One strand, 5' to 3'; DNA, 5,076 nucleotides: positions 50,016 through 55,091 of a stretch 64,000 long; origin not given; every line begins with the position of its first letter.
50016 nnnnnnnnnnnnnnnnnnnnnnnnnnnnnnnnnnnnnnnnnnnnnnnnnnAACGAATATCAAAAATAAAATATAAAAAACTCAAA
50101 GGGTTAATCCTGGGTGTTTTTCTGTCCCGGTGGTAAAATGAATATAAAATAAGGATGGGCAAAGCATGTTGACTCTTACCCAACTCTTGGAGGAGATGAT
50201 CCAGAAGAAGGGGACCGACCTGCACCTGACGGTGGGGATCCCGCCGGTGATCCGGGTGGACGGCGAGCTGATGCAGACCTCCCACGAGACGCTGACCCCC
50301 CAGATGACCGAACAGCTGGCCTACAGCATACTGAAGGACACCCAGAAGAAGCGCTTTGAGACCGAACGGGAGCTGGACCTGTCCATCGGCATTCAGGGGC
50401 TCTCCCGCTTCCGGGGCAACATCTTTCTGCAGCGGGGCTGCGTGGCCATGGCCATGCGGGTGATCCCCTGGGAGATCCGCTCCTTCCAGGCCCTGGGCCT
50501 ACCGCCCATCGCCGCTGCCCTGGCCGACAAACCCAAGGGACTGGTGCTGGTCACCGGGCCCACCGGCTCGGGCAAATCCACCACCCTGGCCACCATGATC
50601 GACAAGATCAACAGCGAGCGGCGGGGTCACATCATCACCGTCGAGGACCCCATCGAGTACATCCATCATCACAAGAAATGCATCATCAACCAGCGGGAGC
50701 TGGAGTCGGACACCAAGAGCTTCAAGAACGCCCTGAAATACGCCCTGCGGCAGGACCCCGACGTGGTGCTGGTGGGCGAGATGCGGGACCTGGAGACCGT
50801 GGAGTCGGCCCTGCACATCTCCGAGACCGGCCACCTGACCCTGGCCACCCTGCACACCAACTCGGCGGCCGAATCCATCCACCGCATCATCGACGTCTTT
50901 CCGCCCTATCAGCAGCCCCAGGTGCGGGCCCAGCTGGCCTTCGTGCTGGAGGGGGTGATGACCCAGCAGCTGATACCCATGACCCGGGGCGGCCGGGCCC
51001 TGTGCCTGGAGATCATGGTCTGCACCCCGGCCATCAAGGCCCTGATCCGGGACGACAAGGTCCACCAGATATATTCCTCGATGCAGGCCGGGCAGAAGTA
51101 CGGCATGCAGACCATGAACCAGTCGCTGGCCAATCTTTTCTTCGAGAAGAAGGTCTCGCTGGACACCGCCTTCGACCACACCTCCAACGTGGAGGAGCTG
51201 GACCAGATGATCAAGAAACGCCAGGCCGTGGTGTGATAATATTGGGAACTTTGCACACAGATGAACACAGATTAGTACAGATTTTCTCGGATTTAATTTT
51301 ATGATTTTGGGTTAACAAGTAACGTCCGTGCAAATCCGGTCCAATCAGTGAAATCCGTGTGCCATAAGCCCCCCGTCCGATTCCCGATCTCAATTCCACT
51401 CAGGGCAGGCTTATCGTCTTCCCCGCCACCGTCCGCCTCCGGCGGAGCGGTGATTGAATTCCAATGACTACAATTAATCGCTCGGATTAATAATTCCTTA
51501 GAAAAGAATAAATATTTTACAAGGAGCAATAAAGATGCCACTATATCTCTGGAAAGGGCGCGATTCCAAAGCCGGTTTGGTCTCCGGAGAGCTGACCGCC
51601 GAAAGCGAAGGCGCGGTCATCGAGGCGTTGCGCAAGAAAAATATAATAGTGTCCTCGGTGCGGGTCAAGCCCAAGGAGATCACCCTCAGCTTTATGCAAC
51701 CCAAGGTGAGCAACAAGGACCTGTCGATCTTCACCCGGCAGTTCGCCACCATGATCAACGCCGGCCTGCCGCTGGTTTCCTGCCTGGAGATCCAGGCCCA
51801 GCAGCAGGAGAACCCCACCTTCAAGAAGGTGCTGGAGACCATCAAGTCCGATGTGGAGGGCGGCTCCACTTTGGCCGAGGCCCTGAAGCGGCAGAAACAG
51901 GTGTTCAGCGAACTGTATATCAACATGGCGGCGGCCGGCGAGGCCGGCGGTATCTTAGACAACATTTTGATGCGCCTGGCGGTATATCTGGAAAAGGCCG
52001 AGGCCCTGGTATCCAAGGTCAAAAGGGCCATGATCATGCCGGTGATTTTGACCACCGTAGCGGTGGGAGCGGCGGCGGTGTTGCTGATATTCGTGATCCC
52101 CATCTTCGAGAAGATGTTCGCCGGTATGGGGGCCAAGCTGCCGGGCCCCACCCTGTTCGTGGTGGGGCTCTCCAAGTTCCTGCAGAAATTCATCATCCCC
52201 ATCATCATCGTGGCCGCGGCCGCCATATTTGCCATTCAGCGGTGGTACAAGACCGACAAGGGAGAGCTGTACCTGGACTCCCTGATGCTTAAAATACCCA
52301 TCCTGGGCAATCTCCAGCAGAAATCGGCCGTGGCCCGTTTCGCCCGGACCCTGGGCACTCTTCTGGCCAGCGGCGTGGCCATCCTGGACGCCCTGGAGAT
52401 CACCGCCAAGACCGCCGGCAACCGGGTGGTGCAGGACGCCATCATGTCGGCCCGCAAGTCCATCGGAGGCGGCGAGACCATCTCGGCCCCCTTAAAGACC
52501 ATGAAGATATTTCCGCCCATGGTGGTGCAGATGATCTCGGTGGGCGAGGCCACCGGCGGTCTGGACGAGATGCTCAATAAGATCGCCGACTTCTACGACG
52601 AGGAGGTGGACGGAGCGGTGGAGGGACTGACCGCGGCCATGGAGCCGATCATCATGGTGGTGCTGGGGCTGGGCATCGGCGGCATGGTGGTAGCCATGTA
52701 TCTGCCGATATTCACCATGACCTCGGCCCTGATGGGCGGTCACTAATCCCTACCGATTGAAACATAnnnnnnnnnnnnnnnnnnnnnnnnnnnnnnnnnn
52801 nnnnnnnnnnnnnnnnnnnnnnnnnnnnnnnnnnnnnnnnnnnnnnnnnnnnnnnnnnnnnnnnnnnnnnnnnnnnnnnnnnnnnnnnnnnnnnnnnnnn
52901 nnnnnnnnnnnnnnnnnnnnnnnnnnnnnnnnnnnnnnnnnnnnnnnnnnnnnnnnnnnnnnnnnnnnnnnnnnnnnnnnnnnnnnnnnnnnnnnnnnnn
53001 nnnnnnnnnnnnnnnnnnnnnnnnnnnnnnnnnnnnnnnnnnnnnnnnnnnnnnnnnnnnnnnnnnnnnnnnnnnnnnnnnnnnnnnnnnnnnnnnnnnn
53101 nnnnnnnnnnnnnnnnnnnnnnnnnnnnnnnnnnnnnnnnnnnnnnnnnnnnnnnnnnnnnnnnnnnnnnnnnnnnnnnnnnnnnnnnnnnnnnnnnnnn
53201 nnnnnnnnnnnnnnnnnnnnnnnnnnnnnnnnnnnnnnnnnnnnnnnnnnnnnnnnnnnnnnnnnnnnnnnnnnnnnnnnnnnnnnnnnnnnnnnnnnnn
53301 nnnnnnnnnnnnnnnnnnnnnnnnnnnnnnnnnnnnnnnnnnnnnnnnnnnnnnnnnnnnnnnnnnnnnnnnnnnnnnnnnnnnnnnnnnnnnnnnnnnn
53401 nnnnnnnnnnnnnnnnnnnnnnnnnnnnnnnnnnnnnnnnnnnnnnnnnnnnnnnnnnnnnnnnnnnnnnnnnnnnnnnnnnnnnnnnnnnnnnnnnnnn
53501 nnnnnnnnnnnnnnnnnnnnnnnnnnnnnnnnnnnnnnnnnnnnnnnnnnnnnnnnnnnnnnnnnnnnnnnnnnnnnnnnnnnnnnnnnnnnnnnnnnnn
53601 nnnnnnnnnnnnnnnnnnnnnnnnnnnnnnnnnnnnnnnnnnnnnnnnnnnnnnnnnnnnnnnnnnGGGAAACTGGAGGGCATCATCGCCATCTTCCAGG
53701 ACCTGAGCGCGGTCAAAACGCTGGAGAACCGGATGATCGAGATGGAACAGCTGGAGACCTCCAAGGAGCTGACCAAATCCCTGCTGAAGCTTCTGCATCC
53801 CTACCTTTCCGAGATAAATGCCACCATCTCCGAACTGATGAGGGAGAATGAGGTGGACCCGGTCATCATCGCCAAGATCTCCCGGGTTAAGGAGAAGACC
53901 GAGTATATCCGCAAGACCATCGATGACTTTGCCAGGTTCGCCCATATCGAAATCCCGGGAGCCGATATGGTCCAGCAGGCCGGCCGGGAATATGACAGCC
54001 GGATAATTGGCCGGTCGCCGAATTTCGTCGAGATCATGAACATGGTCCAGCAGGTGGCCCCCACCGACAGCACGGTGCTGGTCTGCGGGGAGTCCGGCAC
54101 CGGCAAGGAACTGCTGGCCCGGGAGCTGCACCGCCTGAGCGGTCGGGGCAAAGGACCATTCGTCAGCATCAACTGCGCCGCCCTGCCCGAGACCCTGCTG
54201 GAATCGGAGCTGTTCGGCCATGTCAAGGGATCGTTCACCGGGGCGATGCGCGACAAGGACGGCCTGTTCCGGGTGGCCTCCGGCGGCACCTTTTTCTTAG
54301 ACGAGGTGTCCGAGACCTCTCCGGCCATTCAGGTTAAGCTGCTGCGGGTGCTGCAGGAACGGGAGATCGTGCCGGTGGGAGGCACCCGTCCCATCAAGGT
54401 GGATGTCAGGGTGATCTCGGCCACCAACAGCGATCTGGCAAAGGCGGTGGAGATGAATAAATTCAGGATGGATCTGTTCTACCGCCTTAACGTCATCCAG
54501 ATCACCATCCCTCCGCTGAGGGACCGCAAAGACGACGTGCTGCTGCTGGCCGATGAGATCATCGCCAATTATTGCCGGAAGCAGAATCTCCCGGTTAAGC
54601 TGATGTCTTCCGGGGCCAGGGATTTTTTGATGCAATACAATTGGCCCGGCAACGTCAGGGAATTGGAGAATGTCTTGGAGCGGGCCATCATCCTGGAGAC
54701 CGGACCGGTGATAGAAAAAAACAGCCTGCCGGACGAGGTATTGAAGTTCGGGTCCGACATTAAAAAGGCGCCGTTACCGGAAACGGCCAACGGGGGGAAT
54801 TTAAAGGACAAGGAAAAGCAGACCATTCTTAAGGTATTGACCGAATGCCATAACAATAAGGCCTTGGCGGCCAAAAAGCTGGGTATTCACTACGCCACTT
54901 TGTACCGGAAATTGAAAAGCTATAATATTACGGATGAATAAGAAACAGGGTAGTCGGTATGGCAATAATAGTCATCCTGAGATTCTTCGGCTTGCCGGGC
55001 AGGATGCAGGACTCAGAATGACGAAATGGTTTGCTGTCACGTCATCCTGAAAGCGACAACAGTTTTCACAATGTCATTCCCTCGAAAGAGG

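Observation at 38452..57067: Secretin-less, sigma-54-wired pilus/competence-like array: giant OM protein - ComEA - three MshEN-PilB paralogs - PilT - PilC - membrane EBP - two pilins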

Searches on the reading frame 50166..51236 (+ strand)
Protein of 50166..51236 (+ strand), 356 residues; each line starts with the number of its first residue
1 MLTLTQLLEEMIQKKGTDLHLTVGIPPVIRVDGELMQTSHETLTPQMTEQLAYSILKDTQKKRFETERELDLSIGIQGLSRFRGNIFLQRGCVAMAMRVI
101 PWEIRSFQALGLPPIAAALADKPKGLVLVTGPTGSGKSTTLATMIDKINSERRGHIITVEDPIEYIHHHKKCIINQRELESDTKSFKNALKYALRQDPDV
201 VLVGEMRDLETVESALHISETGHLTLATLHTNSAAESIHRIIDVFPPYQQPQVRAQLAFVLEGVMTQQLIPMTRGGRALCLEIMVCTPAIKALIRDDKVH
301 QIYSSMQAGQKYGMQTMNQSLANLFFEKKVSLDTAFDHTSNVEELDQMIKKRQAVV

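Call 3: search_protein_families(library=pfam, proteins=[window:50166-51236:+], max_evalue=0.01)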
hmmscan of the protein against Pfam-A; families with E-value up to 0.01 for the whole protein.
window:50166-51236:+ (356 aa): 19 families
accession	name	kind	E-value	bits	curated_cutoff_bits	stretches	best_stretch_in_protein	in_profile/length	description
PF00437.27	T2SSE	-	4.1e-49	167.6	24.9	1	4-271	12-279/370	Type II/IV secretion system protein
PF13401.12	AAA_22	-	4.9e-05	24.1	27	1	123-161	4-41/130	AAA domain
PF25199.1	nSTAND_NTPase5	-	0.00012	22.3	34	1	120-166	37-83/145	Novel STAND NTPase 5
PF01935.23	DUF87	-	0.00013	22.5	23.2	1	128-176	27-69/220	Helicase HerA, central domain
PF13191.12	AAA_16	-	0.00022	22.2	32.6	1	121-160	22-57/167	AAA ATPase domain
PF13604.12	AAA_30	-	0.00028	21.1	27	0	117-150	11-44/191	AAA domain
PF00005.33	ABC_tran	-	0.00067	20.7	25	1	125-188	12-79/137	ABC transporter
PF13555.12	AAA_29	-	0.0008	19.6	27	1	123-141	21-39/61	P-loop containing region of AAA domain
PF00265.24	TK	-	0.001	19.4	20.6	1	126-241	3-123/176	Thymidine kinase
PF06414.18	Zeta_toxin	-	0.0017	18.3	22.3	1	123-174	15-65/199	Zeta toxin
PF13173.12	AAA_14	-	0.002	18.6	27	0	126-174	4-50/129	AAA domain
PF01580.24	FtsK_SpoIIIE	-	0.0024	17.8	24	1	123-145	39-60/221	FtsK/SpoIIIE family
PF03266.21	NTPase_1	-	0.0026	18.1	23.9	0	127-151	2-26/168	NTPase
PF13476.12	AAA_23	-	0.0041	18.2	27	0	123-141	18-36/201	AAA domain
PF24883.2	NPHP3_N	-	0.0051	17.5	24.8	0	123-153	21-51/164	Nephrocystin 3, N-terminal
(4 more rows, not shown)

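Call 7: search_protein_families(library=ncbifam, proteins=[window:50166-51236:+], max_evalue=0.001)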
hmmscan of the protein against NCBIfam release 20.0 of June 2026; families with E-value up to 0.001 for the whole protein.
window:50166-51236:+ (356 aa): 18 families
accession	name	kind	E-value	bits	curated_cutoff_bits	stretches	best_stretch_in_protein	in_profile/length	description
TIGR01420.1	pilT_fam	subfamily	1.7e-145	484.5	319.1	1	4-342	2-341/343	PilT/PilU family type 4a pilus ATPase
TIGR02525.1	plasmid_TraJ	equivalog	2e-43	148.8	368.3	1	81-297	101-325/372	plasmid transfer ATPase TraJ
TIGR02533.1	type_II_gspE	equivalog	4.8e-41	140.9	630.25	1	119-244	238-359/486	type II secretion system ATPase GspE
TIGR02538.1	type_IV_pilB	equivalog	1.3e-39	136.3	675.65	1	121-244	313-432/564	type IV-A pilus assembly ATPase PilB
NF007755.0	PRK10436.1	equivalog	1.6e-37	129.3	617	1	4-243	89-334/465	type II secretion system protein GspE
NF053534.1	T4PilAsmATPsTfpB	equivalog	8.2e-35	120.2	850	1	97-270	303-472/584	type IV pilus assembly ATPase TfpB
NF041000.1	ATPase_ComGA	equivalog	8.9e-35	120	300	1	118-271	122-266/267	competence type IV pilus ATPase ComGA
TIGR02524.1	dot_icm_DotB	equivalog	7.9e-31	107.5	463.3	1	92-318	102-333/358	Dot/Icm type IV secretion system ATPase DotB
TIGR02788.1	VirB11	equivalog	5.5e-15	55.2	249.95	1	126-244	146-265/308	P-type DNA transfer ATPase VirB11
TIGR02782.1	TrbB_P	equivalog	2e-14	53.6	304.55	1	126-244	138-255/303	P-type conjugative transfer ATPase TrbB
TIGR03819.1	heli_sec_ATPase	hypoth_equivalog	2e-14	53.5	373.15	1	126-241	180-297/340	TadA family conjugal transfer-associated ATPase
NF058587.1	archaellum_moto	equivalog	3.2e-14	52.6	550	1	127-241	278-393/527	archaellum flagellar ATPase motor FlaI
NF010469.0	PRK13894.1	subfamily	1e-11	44.7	508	1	126-242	151-265/320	conjugal transfer ATPase TrbB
NF053672.1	bindosome_BasE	exception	2.3e-10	39.8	1000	1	124-254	270-401/512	bindosome assembly system ATPase subunit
NF010425.0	PRK13851.1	equivalog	4.4e-10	38.9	461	1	126-240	164-279/344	type IV secretion system protein VirB11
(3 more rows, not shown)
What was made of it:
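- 50166..51236 (+): pilT, retraction ATPase. TIGR01420, 484.5 bits (cut-off 319) (call 7).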

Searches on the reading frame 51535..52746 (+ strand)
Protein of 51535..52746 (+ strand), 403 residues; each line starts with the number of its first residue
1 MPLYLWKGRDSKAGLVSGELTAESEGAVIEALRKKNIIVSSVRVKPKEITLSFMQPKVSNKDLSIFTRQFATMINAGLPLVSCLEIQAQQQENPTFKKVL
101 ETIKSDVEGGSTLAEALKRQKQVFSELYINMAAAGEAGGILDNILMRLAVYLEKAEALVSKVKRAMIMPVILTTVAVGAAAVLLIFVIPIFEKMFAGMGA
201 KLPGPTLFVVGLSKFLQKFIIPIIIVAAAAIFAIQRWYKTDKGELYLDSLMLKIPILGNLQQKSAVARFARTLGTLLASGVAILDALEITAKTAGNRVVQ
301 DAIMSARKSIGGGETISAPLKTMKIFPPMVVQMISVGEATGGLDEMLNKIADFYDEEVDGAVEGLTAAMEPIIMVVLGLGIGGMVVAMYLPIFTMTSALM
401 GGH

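Call 3: search_protein_families(library=pfam, proteins=[window:51535-52746:+], max_evalue=0.01)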
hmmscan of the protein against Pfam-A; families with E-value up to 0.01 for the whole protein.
window:51535-52746:+ (403 aa): 1 family
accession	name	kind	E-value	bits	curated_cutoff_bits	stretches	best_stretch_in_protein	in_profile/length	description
PF00482.28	T2SSF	-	7.3e-61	204.1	25.2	2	269-391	1-125/125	Type II secretion system (T2SS), protein F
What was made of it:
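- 51535..52746 (+): pilC, platform protein. It is the only one in the array. PF00482 twice, 204 bits (call 3).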

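Call 7: search_protein_families(library=ncbifam, proteins=[window:51535-52746:+], max_evalue=0.001)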
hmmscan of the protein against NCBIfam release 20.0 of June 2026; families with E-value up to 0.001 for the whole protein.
window:51535-52746:+ (403 aa): 6 families
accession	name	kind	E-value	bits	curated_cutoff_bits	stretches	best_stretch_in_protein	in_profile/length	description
NF052606.1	T4PiliAsmPilCMyx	equivalog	6.6e-148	493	700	1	2-399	20-418/419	type IV pilus assembly protein PilC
NF052607.1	T4PiliAsmPilCThrm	equivalog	2.9e-121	405.4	700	1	1-399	1-404/406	type IV pilus assembly protein PilC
TIGR02120.1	GspF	equivalog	3.4e-112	375.6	424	1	8-398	5-400/401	type II secretion system inner membrane protein GspF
NF007861.0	PRK10573.1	equivalog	1.4e-82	277.9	401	1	3-401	6-400/401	protein transport protein HofC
NF047826.1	T3SSXpsF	equivalog_domain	2.4e-82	276.9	650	1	1-399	1-404/405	type II secretion system protein XpsF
NF041012.2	T4P_ComGB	equivalog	2.2e-38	132.4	240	1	65-395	5-330/332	competence type IV pilus assembly protein ComGB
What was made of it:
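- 51535..52746 (+): NF052606, 493 bits (call 7).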

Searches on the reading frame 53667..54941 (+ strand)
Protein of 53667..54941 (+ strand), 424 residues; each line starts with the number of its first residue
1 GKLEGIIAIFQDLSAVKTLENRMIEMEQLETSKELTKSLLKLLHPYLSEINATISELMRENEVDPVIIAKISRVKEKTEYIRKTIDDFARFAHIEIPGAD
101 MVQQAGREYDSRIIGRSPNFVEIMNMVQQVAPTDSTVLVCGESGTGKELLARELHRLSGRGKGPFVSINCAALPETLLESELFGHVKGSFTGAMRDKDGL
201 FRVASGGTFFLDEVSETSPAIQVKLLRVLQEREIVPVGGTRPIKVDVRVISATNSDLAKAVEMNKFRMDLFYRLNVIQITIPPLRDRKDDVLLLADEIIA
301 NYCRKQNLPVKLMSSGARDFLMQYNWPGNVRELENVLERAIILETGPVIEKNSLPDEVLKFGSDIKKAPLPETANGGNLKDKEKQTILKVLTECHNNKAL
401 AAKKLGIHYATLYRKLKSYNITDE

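Call 60: search_solved_structures(query=window:53667-54941:+, max_evalue=1e-20, show_alignments=2)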
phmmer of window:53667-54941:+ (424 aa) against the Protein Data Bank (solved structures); distinct sequences matched with E-value up to 1e-20: 35.
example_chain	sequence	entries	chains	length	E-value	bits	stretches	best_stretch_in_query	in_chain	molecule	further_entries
1ojl_A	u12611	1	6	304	1e-85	291.4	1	111-416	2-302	TRANSCRIPTIONAL REGULATORY PROTEIN ZRAR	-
9qq6_C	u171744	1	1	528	1.7e-79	270.9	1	109-421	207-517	Nif-specific regulatory protein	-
4l4u_A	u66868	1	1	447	1.7e-77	264.3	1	112-421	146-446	Transcriptional regulator (NtrC family)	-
26jl_A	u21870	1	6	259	1.7e-72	247.8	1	111-357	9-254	Flagellar regulatory protein A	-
6jdi_A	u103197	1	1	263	2.7e-70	240.6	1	113-357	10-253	Nitrogen assimilation regulatory protein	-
3dzd_A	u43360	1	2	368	4e-70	240.1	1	100-350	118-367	Transcriptional regulator (NtrC family)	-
8p53_C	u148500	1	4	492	4.2e-70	240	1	100-357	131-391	Transcriptional regulator FleQ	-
1ny6_A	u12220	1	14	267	8e-70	239.1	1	112-354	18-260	transcriptional regulator (NtrC family)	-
4ly6_A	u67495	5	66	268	8e-70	239.1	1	112-354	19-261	Transcriptional regulator (NtrC family)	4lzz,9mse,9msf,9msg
6j7e_A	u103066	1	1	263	1.3e-69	238.4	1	113-357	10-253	Nitrogen assimilation regulatory protein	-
7ejw_C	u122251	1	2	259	1.4e-69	238.2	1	113-356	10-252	Transcriptional regulator FleQ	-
1ny5_A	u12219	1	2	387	1.4e-69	238.2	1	111-354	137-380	transcriptional regulator (NtrC family)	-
5exp_A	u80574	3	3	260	1.5e-69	238.2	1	113-356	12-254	Transcriptional regulator FleQ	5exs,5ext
4qhs_A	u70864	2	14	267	1.7e-69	238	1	119-349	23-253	Flagellar regulatory protein C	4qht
8pb9_D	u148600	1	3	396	1.8e-69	237.9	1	100-356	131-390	Transcriptional regulator FleQ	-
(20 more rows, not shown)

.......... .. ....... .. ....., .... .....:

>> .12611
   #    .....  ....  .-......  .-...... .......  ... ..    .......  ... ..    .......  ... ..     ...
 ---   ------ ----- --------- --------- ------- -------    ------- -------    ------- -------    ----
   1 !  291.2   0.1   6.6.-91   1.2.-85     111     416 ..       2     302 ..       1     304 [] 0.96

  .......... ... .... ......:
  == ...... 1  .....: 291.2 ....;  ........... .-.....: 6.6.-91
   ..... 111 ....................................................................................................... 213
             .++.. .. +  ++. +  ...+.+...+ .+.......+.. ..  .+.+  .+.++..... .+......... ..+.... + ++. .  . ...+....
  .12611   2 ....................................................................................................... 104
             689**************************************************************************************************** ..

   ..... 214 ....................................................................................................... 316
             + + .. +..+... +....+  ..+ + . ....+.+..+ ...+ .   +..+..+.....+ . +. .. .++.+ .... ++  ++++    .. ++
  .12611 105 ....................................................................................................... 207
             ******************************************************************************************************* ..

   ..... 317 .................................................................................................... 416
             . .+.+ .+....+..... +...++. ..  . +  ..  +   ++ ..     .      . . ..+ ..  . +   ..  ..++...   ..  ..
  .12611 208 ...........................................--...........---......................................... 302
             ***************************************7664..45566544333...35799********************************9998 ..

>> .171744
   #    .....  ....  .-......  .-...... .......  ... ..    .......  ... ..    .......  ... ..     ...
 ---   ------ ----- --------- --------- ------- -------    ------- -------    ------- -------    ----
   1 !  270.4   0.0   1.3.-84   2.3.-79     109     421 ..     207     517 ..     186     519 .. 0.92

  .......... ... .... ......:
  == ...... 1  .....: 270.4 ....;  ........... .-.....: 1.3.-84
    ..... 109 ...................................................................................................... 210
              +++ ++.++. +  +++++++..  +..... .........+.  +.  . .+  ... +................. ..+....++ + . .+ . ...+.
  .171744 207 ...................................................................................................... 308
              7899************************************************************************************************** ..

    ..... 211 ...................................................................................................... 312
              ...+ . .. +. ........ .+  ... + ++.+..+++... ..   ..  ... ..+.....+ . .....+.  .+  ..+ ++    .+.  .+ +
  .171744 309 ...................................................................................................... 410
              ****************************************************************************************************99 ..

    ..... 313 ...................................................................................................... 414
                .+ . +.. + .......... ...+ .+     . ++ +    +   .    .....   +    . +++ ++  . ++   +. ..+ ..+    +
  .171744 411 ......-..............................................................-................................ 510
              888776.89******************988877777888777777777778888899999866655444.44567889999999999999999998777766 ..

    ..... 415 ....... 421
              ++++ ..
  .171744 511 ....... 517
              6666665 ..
